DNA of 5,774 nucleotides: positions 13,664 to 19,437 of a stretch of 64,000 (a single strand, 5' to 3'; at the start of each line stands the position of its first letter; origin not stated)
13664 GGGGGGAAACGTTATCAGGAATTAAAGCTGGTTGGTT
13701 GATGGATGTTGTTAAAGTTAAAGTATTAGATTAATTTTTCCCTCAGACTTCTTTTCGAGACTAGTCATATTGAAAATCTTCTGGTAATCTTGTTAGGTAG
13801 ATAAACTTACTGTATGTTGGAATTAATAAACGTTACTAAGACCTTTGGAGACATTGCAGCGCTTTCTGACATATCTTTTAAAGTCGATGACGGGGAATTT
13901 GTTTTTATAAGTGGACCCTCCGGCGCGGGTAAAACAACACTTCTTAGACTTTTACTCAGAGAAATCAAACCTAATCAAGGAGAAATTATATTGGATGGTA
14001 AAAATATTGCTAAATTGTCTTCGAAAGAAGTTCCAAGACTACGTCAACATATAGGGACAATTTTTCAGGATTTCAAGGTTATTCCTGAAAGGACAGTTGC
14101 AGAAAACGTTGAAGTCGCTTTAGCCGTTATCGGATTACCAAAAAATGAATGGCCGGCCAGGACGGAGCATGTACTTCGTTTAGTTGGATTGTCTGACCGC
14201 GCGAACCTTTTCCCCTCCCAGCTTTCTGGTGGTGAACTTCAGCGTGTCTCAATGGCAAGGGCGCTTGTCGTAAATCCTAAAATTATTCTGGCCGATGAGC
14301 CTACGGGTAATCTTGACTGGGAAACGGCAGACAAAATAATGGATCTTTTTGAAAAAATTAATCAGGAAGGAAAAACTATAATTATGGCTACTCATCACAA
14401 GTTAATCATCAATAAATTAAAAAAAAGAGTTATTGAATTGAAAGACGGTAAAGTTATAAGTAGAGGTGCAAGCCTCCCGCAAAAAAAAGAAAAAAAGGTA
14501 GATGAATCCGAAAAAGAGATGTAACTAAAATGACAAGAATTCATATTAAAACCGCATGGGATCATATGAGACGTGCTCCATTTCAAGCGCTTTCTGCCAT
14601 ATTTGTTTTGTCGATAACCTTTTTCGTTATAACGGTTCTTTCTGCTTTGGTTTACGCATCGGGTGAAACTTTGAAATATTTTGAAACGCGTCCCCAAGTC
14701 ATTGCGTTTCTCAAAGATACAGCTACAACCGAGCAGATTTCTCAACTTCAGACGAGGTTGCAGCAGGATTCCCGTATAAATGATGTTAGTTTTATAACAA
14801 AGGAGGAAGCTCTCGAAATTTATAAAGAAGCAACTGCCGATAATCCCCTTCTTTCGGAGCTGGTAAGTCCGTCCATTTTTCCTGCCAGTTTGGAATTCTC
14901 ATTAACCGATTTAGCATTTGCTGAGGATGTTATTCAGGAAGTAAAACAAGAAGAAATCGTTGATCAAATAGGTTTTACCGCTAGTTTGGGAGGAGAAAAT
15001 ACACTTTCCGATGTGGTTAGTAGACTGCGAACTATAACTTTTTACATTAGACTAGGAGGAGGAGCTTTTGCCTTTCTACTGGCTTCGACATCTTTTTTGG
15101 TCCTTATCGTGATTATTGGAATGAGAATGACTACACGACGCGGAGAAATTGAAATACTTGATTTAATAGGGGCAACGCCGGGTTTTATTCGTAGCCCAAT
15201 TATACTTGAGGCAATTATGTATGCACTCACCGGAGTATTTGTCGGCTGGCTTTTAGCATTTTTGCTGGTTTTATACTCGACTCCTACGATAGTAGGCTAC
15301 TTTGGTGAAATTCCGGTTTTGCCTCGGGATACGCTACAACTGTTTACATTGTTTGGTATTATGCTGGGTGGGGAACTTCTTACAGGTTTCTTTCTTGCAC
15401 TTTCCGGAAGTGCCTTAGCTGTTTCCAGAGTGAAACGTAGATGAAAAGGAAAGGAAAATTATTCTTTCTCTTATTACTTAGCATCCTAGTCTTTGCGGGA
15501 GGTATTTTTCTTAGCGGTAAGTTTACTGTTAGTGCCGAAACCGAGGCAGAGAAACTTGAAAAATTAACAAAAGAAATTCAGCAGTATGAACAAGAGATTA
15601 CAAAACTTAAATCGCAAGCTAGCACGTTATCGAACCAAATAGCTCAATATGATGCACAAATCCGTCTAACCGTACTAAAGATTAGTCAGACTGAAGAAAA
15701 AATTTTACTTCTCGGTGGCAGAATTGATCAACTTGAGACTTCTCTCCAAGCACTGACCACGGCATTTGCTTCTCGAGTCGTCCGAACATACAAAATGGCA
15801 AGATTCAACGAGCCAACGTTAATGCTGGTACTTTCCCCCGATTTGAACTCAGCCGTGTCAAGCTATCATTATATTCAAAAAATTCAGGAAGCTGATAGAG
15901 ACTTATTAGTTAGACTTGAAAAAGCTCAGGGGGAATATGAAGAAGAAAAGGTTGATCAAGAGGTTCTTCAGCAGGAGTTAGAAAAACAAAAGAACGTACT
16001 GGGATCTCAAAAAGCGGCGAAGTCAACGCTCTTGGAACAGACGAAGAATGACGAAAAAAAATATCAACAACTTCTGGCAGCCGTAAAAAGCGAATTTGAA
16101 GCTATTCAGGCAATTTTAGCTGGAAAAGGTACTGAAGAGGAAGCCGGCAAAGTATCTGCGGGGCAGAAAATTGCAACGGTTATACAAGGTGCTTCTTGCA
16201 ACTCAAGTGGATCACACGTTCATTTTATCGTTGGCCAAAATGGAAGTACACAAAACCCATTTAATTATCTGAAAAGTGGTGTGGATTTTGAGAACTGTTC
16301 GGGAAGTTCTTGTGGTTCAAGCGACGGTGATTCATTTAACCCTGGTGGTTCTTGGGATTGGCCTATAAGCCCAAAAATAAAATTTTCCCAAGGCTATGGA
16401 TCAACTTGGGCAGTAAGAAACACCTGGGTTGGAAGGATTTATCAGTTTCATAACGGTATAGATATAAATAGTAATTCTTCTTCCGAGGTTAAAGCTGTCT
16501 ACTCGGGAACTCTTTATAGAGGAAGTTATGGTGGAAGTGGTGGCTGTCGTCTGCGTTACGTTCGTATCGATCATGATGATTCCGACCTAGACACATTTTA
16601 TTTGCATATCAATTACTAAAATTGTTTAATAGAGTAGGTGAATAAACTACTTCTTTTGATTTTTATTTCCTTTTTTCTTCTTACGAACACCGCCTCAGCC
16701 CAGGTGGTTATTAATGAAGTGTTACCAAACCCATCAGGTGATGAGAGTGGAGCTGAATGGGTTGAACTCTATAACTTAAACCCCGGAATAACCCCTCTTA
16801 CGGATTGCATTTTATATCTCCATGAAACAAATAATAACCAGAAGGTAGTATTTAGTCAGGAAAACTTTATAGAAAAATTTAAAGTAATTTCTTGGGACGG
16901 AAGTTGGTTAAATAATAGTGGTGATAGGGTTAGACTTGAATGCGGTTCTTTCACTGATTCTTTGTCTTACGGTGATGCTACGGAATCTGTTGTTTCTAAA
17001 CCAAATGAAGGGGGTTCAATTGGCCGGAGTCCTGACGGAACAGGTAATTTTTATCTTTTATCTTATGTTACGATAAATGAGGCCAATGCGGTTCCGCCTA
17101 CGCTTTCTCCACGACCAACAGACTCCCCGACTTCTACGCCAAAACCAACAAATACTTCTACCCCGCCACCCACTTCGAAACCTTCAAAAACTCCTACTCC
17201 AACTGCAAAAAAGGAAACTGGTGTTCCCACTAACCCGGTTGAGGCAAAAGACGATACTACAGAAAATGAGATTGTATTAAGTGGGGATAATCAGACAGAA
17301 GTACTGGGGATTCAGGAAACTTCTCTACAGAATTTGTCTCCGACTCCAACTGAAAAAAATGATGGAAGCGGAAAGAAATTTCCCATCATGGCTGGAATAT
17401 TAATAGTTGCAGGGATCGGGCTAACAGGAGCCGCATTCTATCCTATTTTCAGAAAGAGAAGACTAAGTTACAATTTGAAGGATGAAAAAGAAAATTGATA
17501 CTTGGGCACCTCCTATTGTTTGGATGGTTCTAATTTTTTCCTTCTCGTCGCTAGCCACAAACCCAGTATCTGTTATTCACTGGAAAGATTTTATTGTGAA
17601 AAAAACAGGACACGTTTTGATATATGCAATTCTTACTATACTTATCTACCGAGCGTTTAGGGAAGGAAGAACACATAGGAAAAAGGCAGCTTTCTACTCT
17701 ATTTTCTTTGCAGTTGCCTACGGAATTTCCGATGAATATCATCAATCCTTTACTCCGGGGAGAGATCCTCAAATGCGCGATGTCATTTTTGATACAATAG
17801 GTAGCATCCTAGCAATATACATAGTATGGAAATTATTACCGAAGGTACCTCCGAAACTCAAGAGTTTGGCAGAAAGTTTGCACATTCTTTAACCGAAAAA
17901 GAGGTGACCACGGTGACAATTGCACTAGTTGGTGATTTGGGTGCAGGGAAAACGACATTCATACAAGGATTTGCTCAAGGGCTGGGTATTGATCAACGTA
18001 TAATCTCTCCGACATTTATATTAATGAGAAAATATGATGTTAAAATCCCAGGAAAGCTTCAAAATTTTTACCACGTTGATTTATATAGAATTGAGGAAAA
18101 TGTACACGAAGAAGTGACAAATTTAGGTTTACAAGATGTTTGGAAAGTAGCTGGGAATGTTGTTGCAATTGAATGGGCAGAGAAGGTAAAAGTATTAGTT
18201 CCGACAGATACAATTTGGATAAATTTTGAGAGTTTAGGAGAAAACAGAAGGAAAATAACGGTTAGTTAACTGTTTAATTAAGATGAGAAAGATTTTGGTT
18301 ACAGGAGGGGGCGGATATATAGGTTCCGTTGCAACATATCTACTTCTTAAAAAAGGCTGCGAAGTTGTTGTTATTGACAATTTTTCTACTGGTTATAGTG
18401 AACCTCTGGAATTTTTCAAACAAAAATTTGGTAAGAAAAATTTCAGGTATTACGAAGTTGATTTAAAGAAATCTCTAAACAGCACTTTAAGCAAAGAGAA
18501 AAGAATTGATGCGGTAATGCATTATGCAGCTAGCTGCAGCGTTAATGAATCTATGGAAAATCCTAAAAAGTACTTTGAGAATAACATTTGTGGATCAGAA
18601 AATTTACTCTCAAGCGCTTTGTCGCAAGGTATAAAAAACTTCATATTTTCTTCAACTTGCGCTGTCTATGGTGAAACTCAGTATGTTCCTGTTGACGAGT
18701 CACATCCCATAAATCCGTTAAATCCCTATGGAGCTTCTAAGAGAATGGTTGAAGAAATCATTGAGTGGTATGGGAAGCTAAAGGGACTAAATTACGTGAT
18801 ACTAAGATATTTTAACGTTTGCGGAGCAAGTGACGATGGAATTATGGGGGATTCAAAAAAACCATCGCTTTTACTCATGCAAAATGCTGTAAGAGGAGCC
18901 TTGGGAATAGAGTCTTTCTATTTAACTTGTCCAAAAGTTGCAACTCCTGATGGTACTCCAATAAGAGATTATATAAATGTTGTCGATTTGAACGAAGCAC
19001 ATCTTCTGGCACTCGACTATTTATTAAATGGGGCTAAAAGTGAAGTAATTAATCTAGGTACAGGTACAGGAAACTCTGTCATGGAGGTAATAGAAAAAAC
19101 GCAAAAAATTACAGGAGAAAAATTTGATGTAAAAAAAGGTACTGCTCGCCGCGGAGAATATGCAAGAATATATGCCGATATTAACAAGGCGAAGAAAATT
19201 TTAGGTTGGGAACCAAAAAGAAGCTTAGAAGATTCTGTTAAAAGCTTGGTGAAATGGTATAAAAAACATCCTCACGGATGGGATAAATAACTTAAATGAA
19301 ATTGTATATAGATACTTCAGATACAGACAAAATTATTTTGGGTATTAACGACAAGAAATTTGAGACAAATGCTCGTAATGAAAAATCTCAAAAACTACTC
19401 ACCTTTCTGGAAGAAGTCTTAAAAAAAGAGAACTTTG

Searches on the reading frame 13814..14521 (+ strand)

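Call 57: search_protein_families(library=pfam, proteins=[window:13814-14521:+], max_evalue=0.00001)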
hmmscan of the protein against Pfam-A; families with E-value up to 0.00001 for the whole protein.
window:13814-14521:+ (236 aa): 5 families
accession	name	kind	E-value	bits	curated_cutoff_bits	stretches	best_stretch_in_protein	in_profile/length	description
PF00005.33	ABC_tran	-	1.4e-36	126.6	25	1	17-164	1-136/137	ABC transporter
PF13304.12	AAA_21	-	2.1e-07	31.8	27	0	120-199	221-303/304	AAA domain, putative AbiEii toxin, Type IV TA system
PF20720.3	nSTAND3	-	1.2e-06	28.8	27.2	0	17-69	7-58/155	Novel STAND NTPase 3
PF13191.12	AAA_16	-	4.3e-06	27.8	32.6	1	23-55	18-52/167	AAA ATPase domain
PF13238.12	AAA_18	-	8.2e-06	26.7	29.4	0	30-63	1-26/128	AAA domain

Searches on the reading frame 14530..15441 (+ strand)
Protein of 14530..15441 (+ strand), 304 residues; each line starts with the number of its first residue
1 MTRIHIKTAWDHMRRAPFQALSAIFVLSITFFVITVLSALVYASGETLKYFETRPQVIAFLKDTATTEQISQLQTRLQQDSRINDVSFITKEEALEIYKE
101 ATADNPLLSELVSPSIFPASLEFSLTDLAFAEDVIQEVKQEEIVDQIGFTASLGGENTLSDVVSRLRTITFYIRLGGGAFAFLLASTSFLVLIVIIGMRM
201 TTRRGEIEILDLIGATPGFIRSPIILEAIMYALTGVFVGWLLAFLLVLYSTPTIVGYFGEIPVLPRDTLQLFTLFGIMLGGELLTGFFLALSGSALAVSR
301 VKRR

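Call 57: search_protein_families(library=pfam, proteins=[window:14530-15441:+], max_evalue=0.00001)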
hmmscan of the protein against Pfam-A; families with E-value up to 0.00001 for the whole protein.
window:14530-15441:+ (304 aa): 2 families
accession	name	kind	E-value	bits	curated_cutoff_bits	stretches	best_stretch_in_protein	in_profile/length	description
PF18075.7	FtsX_ECD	-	8.9e-15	55.5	23.5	1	56-147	2-96/96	FtsX extracellular domain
PF02687.27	FtsX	-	1.2e-10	41.9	25.5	1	179-290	2-109/120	FtsX-like permease C-terminal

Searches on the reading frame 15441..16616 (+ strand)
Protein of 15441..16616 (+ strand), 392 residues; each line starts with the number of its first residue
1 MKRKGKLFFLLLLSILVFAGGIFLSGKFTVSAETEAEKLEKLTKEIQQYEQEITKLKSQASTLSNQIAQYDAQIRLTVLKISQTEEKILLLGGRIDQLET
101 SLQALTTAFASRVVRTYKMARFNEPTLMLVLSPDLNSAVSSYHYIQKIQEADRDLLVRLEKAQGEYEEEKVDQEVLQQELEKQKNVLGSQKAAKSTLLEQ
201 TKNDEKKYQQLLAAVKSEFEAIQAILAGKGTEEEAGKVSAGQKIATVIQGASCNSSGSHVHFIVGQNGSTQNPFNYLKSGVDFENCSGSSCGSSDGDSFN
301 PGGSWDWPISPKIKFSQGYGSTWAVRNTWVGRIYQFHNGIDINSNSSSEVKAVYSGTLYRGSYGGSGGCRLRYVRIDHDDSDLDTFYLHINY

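Call 57: search_protein_families(library=pfam, proteins=[window:15441-16616:+], max_evalue=0.00001)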
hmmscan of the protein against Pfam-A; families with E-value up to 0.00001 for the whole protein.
window:15441-16616:+ (392 aa): 1 family
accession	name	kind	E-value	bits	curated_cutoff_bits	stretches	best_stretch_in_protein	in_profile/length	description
PF01551.29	Peptidase_M23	-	5.2e-11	43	28.7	0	335-391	1-53/96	Peptidase family M23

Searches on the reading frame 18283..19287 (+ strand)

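Call 57: search_protein_families(library=pfam, proteins=[window:18283-19287:+], max_evalue=0.00001)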
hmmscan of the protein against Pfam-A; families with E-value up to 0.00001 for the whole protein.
window:18283-19287:+ (335 aa): 6 families
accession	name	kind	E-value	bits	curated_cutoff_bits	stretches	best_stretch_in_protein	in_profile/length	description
PF01370.27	Epimerase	-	1.9e-52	178.5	20.9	1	4-259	1-240/240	NAD dependent epimerase/dehydratase family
PF16363.11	GDP_Man_Dehyd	-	6.3e-50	170.9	27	1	5-320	1-330/332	GDP-mannose 4,6 dehydratase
PF02719.21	Polysacc_synt_2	-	6.7e-18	65.3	20.2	1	4-183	1-175/293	Polysaccharide biosynthesis protein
PF01073.25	3Beta_HSD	-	5.4e-15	55.6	22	1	5-252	1-237/280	3-beta hydroxysteroid dehydrogenase/isomerase family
PF04321.23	RmlD_sub_bind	-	2.9e-12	46.7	27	1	3-183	2-155/287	RmlD substrate binding domain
PF07993.18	NAD_binding_4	-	1.6e-11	44.3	20.1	1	73-199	87-228/258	Male sterility protein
